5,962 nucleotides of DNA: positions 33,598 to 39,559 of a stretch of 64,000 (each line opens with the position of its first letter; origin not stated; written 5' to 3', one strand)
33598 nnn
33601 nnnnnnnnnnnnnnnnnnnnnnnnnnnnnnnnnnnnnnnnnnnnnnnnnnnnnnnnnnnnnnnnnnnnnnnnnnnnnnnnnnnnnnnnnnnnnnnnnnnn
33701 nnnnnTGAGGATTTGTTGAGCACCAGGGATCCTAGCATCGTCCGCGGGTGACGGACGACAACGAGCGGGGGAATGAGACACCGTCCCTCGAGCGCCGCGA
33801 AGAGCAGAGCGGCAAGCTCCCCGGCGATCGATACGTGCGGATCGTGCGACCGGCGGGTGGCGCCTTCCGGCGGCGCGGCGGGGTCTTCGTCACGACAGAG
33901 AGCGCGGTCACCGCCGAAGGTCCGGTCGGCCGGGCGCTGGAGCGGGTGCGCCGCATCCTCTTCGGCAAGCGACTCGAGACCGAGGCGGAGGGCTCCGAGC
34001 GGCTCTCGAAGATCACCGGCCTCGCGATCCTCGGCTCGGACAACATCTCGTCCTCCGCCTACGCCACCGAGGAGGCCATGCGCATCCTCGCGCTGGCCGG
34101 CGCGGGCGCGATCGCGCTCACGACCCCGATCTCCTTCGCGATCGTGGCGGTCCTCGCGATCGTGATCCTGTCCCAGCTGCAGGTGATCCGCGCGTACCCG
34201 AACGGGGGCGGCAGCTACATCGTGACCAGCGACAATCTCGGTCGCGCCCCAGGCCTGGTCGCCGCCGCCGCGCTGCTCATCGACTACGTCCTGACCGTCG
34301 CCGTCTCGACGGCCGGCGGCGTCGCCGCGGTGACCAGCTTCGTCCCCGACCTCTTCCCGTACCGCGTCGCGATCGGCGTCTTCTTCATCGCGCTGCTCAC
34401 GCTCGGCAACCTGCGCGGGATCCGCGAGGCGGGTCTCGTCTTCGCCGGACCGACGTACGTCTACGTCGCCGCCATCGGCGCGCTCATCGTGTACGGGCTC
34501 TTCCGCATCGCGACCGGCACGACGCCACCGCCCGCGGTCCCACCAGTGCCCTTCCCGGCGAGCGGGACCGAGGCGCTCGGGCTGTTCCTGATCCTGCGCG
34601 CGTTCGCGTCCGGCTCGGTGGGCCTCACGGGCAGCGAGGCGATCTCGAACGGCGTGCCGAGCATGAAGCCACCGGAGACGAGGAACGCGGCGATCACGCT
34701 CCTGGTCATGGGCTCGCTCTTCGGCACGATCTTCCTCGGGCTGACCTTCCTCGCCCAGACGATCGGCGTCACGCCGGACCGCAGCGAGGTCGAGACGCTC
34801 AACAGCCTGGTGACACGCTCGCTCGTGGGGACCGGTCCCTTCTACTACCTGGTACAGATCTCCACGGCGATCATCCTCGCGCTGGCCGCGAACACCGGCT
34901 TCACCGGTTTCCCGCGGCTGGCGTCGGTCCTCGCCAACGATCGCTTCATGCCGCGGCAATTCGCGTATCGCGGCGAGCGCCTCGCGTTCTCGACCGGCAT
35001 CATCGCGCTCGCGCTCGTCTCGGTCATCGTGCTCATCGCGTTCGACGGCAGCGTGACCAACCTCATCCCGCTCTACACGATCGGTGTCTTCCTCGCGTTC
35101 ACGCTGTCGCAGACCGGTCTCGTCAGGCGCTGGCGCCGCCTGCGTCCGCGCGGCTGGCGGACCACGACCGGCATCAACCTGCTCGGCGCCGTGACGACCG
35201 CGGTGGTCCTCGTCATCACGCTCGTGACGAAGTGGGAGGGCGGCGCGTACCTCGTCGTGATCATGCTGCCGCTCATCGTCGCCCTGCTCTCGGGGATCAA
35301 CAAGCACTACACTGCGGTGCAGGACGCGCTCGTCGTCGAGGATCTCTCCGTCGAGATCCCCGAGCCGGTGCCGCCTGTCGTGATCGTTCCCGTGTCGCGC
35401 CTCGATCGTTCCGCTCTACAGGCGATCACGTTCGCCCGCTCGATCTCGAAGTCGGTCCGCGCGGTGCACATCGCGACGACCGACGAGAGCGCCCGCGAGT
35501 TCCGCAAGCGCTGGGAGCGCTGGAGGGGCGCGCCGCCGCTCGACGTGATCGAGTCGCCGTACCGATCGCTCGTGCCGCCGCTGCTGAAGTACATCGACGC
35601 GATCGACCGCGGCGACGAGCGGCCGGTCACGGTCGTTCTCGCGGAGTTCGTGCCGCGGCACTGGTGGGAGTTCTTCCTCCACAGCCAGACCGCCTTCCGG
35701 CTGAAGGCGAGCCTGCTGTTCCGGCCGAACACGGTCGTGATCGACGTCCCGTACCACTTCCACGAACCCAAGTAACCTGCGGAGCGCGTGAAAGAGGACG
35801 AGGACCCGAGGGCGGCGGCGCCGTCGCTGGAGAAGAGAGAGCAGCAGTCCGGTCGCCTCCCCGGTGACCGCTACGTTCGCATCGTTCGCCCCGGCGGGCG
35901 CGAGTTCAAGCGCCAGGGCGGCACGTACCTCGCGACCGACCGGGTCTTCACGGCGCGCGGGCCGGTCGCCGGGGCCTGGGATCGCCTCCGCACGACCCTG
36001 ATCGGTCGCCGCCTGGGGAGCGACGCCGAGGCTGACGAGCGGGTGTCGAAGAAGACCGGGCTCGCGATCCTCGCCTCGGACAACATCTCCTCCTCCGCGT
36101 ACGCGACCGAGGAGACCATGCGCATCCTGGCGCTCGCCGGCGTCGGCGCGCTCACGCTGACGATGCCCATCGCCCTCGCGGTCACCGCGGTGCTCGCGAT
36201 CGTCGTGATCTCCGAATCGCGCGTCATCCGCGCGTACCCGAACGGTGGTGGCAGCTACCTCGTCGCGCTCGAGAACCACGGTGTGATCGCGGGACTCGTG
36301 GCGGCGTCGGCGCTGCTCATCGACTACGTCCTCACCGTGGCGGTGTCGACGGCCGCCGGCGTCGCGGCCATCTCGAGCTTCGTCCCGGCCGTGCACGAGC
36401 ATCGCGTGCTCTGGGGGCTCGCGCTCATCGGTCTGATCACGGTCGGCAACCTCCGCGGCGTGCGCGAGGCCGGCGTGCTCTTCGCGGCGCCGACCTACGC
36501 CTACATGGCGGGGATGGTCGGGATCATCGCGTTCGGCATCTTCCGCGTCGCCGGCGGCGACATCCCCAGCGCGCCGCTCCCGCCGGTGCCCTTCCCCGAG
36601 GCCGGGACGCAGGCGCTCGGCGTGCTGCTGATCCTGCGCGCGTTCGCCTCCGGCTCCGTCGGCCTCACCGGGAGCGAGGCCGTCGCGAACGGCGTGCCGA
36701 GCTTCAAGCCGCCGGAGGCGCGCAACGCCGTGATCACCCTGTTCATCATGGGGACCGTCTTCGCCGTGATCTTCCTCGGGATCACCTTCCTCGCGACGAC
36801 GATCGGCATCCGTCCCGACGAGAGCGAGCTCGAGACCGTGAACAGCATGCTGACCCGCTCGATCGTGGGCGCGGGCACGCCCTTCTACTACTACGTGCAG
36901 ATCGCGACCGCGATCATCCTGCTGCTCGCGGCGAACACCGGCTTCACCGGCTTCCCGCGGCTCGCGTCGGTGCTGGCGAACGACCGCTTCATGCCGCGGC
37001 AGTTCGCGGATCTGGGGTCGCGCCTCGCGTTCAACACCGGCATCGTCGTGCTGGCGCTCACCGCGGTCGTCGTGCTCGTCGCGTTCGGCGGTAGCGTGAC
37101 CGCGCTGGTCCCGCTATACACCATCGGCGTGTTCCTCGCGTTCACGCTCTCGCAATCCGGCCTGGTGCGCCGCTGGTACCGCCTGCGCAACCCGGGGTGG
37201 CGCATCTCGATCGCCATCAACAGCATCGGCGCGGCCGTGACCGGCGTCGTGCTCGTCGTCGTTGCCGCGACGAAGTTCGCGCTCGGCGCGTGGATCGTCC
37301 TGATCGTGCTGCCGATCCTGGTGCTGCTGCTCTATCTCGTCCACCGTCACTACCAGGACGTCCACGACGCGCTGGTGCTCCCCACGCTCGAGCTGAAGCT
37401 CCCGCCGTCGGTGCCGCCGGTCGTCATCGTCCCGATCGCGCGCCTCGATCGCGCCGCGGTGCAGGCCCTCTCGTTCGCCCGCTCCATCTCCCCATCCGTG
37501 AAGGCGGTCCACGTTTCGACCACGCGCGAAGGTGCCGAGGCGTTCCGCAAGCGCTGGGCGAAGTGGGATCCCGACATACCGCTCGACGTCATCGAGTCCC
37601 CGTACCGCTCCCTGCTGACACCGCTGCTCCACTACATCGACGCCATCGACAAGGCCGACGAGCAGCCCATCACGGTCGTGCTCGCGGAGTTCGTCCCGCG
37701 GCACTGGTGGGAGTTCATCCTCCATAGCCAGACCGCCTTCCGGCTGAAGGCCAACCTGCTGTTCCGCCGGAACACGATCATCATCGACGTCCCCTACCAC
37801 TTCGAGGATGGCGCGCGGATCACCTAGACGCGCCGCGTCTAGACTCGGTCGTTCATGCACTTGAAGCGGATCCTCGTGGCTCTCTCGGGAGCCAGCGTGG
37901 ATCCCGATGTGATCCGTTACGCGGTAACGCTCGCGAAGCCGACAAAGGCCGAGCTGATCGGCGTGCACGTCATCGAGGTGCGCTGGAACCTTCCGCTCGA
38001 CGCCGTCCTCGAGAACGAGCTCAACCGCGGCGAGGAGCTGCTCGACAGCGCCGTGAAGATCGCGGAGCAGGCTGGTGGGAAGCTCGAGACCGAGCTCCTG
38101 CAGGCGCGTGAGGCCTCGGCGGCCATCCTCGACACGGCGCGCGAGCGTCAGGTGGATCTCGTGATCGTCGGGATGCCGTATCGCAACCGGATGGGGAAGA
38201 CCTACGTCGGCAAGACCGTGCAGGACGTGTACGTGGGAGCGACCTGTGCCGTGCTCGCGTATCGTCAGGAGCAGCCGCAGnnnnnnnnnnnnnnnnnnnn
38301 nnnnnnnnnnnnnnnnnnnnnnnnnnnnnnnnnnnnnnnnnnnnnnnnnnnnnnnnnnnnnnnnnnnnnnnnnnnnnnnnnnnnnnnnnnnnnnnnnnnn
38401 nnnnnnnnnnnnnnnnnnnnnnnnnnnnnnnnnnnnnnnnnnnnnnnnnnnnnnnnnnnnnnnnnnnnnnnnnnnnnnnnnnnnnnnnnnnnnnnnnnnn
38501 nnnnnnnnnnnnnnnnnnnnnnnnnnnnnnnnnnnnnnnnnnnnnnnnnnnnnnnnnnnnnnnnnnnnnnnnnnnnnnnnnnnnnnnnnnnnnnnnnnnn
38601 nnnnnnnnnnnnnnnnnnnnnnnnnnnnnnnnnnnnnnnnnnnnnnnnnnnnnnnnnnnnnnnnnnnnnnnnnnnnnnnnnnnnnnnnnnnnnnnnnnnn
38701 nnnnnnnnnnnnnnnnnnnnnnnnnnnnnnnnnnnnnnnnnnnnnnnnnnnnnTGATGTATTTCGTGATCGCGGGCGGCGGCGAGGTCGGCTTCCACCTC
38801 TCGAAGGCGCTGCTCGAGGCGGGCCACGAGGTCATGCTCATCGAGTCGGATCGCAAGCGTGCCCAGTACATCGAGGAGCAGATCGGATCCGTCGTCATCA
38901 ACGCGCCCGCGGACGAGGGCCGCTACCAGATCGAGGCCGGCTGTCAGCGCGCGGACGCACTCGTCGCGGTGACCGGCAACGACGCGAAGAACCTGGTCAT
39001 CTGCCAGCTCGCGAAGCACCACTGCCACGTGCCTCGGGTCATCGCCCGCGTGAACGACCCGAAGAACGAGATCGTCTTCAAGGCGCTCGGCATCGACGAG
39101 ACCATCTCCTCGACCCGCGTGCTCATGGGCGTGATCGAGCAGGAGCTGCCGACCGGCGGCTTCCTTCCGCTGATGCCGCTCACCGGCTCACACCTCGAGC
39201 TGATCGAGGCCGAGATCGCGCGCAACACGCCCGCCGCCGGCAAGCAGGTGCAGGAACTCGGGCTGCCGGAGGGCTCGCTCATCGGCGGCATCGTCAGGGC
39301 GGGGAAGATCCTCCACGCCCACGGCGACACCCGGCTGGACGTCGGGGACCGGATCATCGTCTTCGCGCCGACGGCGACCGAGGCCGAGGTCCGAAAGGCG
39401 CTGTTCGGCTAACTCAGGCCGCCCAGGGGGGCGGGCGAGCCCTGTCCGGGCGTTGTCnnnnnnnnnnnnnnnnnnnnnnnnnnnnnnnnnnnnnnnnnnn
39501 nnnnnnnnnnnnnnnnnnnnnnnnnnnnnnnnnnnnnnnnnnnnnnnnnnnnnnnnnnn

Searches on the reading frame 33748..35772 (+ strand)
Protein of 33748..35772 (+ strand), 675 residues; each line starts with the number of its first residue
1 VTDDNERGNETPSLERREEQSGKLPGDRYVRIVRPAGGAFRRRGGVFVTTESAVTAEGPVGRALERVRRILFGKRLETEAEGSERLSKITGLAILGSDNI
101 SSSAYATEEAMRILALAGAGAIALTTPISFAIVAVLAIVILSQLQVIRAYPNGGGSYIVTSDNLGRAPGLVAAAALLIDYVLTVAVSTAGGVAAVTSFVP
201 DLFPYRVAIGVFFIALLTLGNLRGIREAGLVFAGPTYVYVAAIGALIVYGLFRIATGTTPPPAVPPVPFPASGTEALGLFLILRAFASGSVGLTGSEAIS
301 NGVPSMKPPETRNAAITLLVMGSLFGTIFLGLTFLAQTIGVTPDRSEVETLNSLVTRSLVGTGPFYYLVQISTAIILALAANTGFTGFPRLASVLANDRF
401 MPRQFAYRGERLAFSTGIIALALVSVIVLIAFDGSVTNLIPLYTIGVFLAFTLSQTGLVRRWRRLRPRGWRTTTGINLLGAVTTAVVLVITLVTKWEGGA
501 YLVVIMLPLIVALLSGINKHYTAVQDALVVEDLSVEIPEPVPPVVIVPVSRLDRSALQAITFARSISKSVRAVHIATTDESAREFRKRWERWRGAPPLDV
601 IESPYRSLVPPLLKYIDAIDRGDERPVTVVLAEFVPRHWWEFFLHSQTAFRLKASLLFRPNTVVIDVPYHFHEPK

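Call 59: search_protein_families(library=pfam, proteins=[window:33748-35772:+], max_evalue=1e-8)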
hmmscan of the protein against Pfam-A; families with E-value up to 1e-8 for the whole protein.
window:33748-35772:+ (675 aa): 1 family
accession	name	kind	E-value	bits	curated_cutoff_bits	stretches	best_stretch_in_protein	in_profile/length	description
PF13520.12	AA_permease_2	-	3.6e-28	99.1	27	1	93-493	8-406/427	Amino acid permease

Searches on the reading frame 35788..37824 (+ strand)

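Call 59: search_protein_families(library=pfam, proteins=[window:35788-37824:+], max_evalue=1e-8)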
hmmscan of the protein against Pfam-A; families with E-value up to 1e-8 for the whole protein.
window:35788-37824:+ (679 aa): 1 family
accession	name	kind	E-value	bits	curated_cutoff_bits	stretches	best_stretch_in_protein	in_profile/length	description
PF13520.12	AA_permease_2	-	4.7e-21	75.6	27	1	100-509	15-421/427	Amino acid permease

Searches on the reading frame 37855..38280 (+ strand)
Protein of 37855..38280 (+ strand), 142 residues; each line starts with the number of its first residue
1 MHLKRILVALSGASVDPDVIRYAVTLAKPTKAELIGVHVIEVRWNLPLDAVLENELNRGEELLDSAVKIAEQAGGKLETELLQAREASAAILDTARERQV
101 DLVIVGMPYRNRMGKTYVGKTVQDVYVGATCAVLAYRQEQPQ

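Call 59: search_protein_families(library=pfam, proteins=[window:37855-38280:+], max_evalue=1e-8)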
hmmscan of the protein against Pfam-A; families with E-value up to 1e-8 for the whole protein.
window:37855-38280:+ (142 aa): 1 family
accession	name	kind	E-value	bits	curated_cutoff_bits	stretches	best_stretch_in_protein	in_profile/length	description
PF00582.32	Usp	-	3.2e-17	63.8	24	1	4-137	3-141/141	Universal stress protein family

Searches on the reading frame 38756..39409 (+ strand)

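Call 59: search_protein_families(library=pfam, proteins=[window:38756-39409:+], max_evalue=1e-8)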
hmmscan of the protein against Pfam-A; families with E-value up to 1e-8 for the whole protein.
window:38756-39409:+ (218 aa): 2 families
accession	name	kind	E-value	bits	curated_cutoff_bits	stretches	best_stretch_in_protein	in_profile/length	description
PF02254.24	TrkA_N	-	3.6e-26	92.2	23.8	1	3-118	1-115/116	TrkA-N domain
PF02080.26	TrkA_C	-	1.8e-13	50.6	27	1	149-215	1-69/71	TrkA-C domain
